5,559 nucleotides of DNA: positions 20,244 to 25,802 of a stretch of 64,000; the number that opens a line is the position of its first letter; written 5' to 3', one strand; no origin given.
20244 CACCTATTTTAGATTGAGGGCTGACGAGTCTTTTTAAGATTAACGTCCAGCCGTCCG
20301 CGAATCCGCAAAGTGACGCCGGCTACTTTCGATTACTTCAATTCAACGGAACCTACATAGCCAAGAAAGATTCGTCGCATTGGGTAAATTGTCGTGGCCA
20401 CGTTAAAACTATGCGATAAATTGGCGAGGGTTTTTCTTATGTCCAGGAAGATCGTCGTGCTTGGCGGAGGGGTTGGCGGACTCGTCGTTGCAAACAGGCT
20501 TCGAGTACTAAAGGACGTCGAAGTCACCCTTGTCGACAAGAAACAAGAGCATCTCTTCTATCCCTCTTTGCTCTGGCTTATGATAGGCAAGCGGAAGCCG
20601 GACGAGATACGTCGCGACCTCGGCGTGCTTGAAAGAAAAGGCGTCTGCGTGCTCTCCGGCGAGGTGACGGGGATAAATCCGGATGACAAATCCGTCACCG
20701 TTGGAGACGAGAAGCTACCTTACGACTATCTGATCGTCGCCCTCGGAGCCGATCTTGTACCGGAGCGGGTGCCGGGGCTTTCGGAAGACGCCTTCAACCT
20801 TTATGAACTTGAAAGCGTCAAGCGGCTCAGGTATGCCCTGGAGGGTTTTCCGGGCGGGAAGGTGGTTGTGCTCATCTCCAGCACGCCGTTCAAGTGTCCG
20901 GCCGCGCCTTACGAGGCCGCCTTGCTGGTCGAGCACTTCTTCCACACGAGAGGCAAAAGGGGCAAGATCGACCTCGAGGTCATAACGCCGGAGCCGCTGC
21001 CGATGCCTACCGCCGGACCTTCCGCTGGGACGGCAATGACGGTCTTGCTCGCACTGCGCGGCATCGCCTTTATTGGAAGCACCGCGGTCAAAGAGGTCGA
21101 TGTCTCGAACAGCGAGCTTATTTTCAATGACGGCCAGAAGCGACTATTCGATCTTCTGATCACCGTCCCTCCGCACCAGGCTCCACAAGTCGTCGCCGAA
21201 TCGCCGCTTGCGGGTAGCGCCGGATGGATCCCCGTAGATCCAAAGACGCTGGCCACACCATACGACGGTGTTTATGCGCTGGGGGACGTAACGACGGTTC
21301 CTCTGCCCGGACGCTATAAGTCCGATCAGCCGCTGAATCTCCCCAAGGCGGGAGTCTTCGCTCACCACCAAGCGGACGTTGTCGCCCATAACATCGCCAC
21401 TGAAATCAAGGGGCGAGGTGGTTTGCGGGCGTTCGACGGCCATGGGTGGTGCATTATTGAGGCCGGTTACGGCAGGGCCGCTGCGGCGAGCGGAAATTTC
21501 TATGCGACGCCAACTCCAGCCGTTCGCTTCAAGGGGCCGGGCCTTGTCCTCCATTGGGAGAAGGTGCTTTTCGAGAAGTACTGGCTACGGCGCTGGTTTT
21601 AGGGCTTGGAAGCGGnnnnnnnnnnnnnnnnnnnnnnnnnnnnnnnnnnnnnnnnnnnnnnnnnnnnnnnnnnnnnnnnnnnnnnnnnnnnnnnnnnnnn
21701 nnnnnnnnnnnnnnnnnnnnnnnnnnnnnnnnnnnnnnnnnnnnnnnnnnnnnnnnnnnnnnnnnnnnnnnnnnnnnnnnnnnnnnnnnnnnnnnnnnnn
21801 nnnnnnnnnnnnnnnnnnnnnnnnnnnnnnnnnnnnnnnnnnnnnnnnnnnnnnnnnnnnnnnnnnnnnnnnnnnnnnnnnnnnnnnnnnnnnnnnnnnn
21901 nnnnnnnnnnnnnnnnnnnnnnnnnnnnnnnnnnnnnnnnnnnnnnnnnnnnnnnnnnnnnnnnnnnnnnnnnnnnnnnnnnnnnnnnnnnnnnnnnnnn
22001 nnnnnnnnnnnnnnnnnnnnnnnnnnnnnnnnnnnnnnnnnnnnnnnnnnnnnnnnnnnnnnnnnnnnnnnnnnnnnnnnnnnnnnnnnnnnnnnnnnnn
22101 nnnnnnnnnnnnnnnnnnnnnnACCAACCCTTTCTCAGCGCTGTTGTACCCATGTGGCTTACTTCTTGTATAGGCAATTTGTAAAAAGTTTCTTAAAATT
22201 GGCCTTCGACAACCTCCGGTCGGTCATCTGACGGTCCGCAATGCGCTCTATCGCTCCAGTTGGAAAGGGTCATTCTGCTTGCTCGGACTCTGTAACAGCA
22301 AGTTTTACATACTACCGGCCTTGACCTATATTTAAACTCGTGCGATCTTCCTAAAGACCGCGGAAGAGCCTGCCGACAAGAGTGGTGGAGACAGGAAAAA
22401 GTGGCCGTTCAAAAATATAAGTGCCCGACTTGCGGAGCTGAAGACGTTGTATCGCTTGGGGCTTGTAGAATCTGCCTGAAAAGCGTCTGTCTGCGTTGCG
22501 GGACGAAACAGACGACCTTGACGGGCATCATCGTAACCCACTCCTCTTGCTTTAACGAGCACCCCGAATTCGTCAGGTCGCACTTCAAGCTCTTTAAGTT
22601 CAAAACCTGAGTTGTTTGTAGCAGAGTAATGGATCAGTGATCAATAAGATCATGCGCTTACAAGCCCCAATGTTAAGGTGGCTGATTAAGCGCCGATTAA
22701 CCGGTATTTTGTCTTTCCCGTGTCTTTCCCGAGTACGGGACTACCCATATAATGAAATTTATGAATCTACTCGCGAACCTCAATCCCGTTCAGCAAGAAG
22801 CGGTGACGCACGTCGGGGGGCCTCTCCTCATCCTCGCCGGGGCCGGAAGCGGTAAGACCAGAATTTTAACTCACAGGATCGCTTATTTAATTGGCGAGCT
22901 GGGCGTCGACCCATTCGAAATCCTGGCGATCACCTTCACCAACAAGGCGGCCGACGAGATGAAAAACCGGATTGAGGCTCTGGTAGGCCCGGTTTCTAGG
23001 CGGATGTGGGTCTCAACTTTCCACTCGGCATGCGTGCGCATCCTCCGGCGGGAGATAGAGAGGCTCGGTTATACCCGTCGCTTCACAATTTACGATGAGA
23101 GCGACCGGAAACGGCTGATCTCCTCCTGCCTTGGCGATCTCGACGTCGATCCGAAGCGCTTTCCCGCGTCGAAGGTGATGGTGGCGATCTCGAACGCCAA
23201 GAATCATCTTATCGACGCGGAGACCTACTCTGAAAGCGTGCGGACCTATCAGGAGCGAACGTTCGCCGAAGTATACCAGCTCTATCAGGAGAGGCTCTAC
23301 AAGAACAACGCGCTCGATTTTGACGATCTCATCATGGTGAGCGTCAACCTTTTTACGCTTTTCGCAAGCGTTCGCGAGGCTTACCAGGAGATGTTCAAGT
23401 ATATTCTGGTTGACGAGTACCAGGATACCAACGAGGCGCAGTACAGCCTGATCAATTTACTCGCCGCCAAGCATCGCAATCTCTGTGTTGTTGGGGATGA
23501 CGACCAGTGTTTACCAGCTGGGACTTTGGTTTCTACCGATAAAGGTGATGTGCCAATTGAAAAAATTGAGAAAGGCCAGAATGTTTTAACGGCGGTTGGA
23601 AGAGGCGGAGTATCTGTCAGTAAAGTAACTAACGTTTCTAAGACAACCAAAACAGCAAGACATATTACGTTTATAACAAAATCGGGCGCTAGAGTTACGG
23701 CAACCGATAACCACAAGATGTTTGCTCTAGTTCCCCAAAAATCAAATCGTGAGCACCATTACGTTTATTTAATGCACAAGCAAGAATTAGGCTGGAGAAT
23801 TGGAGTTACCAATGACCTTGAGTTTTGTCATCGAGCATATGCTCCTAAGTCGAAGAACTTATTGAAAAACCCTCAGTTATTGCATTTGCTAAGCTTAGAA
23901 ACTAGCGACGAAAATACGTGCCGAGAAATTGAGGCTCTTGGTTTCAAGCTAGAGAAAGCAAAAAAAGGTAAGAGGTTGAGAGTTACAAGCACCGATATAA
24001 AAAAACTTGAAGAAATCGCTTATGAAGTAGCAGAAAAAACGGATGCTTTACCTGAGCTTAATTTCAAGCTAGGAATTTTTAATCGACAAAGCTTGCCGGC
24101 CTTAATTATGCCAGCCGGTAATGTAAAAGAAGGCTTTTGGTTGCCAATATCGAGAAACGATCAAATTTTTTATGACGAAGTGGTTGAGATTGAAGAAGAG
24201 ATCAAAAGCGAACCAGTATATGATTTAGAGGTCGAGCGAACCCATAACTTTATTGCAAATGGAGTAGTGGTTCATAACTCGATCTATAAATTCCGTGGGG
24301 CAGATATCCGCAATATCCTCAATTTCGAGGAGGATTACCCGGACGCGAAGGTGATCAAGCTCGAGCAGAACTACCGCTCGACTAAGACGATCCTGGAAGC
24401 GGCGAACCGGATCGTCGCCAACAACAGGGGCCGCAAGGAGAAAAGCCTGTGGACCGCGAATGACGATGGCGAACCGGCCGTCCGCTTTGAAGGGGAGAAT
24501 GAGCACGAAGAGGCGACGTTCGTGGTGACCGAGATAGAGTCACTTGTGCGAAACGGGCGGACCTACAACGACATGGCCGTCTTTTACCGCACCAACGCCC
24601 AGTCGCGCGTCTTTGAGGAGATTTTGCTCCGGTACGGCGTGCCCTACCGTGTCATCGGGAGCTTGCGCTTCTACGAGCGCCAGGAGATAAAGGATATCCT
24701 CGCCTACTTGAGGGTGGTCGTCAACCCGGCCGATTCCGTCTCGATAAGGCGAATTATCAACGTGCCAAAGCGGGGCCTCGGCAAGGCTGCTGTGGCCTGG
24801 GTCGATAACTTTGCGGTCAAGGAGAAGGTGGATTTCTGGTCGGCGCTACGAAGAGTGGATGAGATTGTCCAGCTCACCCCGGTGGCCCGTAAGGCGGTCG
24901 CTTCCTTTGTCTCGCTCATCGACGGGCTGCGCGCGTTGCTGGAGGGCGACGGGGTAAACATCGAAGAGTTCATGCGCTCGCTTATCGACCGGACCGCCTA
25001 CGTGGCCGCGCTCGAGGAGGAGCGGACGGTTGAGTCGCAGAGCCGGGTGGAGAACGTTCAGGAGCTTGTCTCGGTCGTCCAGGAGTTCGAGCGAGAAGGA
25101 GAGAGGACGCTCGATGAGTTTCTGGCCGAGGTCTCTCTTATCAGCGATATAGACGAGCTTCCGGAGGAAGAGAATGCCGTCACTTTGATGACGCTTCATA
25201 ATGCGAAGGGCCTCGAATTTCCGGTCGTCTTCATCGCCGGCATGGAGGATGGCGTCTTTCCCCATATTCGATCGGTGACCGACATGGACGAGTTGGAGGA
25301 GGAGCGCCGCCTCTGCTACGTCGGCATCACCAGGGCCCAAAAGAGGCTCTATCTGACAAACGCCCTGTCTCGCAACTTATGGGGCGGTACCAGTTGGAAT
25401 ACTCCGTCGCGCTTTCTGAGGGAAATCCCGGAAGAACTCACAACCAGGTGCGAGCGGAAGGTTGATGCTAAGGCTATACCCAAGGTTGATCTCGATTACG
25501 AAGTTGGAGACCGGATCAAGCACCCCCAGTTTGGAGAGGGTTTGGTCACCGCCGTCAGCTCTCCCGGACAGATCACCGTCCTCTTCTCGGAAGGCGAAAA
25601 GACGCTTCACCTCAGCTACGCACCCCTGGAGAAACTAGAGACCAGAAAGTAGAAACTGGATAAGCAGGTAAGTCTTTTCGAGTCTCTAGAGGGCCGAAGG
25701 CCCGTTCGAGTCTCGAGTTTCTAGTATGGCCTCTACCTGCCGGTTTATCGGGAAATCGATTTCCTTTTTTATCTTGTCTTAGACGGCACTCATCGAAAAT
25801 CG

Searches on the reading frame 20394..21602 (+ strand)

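Call 67: search_protein_families(library=pfam, proteins=[window:20394-21602:+], max_evalue=0.00001)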
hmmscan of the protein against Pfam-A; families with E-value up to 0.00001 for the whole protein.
window:20394-21602:+ (402 aa): 3 families
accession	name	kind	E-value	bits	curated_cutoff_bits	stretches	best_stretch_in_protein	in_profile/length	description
PF07992.20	Pyr_redox_2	-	3.6e-24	86.1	26.1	1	19-305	2-278/291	Pyridine nucleotide-disulphide oxidoreductase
PF21706.3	FCSD_central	-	8e-07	29.6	27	1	145-192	4-52/116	Sulfide dehydrogenase [flavocytochrome c] flavoprotein chain, central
PF00070.33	Pyr_redox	-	5.7e-06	27.2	22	0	19-53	1-34/82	Pyridine nucleotide-disulphide oxidoreductase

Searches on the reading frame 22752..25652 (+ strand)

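Call 67: search_protein_families(library=pfam, proteins=[window:22752-25652:+], max_evalue=0.00001)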
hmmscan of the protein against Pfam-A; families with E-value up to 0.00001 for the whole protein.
window:22752-25652:+ (966 aa): 6 families
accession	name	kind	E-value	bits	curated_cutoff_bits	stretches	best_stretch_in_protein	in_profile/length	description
PF00580.27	UvrD-helicase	-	3.8e-90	302.7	23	1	10-253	1-251/271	UvrD/REP helicase N-terminal domain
PF13361.12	UvrD_C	-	5.6e-80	269.8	25.6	1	535-870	1-347/350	UvrD-like helicase C-terminal domain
PF13245.12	AAA_19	-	2.5e-23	83.2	25.1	1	14-257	1-133/134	AAA domain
PF14890.11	Intein_splicing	-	4.3e-18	66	35.8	1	267-509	10-155/155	Intein splicing domain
PF13538.12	UvrD_C_2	-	8.6e-11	42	27.4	1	810-869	2-52/52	UvrD-like helicase C-terminal domain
PF01443.25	Viral_helicase1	-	6.9e-06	26.5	21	0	780-868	153-226/228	Viral superfamily 1 RNA helicase core domain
